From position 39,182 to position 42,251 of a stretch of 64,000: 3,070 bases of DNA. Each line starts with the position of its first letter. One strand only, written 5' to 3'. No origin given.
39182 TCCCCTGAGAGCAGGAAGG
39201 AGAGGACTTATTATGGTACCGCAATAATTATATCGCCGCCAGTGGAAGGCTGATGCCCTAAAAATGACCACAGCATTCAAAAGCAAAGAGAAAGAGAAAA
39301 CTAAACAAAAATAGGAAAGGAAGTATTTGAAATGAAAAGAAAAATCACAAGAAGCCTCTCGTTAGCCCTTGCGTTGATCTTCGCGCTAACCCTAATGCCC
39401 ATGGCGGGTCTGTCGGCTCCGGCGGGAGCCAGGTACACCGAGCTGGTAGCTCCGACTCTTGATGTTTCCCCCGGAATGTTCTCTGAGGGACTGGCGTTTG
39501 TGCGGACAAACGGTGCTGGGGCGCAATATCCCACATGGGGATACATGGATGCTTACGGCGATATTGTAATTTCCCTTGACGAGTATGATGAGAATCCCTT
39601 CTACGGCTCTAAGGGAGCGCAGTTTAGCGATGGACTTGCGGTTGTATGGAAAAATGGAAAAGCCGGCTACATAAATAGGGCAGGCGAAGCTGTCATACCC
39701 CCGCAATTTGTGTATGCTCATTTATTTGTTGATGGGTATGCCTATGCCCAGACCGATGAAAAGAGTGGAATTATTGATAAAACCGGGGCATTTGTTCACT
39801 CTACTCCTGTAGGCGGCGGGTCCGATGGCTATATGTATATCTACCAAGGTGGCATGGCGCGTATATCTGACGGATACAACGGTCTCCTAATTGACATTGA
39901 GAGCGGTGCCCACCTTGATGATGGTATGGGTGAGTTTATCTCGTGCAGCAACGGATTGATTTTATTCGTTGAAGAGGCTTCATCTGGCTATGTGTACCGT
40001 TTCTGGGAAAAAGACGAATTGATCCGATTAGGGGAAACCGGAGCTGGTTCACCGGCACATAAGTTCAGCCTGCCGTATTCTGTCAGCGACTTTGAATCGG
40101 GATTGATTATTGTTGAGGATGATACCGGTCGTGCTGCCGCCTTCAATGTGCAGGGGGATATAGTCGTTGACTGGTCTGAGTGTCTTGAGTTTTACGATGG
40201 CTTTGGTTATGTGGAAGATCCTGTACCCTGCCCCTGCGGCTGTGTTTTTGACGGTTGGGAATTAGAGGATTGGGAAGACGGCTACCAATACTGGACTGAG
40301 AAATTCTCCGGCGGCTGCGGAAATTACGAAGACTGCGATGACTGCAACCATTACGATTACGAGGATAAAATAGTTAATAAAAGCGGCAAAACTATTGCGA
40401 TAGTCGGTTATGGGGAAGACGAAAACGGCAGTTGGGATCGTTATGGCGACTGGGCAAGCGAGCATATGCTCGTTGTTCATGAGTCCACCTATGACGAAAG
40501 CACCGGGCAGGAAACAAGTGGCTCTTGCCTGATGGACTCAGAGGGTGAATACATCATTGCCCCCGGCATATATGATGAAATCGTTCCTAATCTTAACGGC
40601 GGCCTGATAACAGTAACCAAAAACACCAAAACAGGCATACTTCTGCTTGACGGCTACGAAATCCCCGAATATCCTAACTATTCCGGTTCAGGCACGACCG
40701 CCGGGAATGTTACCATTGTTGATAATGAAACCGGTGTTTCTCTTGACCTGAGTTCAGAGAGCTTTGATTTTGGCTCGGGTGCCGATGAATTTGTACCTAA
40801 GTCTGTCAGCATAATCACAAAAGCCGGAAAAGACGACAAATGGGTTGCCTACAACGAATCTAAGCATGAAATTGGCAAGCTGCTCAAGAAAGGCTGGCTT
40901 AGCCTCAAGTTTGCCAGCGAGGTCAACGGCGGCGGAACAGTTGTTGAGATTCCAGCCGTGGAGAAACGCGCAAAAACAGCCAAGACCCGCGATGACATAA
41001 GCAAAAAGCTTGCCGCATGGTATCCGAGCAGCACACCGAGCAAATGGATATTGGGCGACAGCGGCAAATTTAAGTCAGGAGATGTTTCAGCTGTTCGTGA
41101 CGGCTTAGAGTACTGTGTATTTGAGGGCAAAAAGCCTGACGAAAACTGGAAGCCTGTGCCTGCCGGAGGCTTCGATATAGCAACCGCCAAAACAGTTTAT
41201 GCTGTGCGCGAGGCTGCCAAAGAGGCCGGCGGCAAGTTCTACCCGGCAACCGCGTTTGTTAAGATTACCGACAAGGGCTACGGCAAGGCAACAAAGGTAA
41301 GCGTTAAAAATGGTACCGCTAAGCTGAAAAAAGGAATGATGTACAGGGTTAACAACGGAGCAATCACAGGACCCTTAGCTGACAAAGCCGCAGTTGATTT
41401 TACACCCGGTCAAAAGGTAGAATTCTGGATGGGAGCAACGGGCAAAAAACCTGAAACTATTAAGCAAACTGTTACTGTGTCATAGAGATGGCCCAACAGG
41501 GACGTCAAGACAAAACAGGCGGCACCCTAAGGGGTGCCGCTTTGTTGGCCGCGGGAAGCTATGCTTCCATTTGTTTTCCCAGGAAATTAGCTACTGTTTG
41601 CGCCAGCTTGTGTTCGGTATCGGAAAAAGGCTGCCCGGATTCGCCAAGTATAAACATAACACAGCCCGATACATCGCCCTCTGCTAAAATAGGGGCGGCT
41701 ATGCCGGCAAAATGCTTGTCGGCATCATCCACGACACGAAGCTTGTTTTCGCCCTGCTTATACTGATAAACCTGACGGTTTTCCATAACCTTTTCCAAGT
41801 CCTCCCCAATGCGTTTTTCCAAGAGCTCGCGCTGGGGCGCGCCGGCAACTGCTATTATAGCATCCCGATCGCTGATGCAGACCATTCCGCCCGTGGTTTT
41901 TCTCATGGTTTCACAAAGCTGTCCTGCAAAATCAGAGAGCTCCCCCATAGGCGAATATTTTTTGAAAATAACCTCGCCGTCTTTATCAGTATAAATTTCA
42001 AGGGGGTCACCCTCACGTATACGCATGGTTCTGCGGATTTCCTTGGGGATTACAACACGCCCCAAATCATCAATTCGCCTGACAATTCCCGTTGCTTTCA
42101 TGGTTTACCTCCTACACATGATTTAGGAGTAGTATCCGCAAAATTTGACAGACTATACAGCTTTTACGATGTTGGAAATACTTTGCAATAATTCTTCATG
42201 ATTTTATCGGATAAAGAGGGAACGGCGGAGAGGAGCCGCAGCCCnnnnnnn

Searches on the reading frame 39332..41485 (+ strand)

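Call 3: search_protein_families(library=pfam, proteins=[window:39332-41485:+], max_evalue=0.1)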
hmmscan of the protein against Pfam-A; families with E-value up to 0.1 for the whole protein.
window:39332-41485:+ (717 aa): 1 family
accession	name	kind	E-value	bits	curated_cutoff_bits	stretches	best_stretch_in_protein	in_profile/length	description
PF14903.11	WG_beta_rep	-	7.9e-17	61.4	25.6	2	112-144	2-34/35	WG containing repeat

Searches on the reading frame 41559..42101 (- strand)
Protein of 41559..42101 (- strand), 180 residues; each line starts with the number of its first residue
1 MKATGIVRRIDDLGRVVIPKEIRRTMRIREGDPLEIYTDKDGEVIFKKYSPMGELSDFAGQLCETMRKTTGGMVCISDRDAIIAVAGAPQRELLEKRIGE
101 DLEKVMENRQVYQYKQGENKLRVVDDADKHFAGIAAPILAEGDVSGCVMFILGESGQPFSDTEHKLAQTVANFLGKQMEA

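Call 3: search_protein_families(library=pfam, proteins=[window:41559-42101:-], max_evalue=0.1)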
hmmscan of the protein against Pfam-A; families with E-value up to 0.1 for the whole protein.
window:41559-42101:- (180 aa): 5 families
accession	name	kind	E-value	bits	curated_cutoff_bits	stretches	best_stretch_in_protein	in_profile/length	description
PF15714.11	SpoVT_C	-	5.6e-43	146.5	27.5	1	54-179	1-128/128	Stage V sporulation protein T C-terminal, transcription factor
PF04014.23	MazE_antitoxin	-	4.7e-12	46.1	24.7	1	7-49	1-43/48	Antidote-toxin recognition MazE, bacterial antitoxin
PF13185.12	GAF_2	-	0.00012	22.7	28.6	1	55-174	4-131/136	GAF domain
PF01590.32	GAF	-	0.00014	22.8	22.4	1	61-176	8-131/133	GAF domain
PF05651.19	Diacid_rec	-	0.043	13.9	23.6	1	57-148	4-87/134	Putative sugar diacid recognition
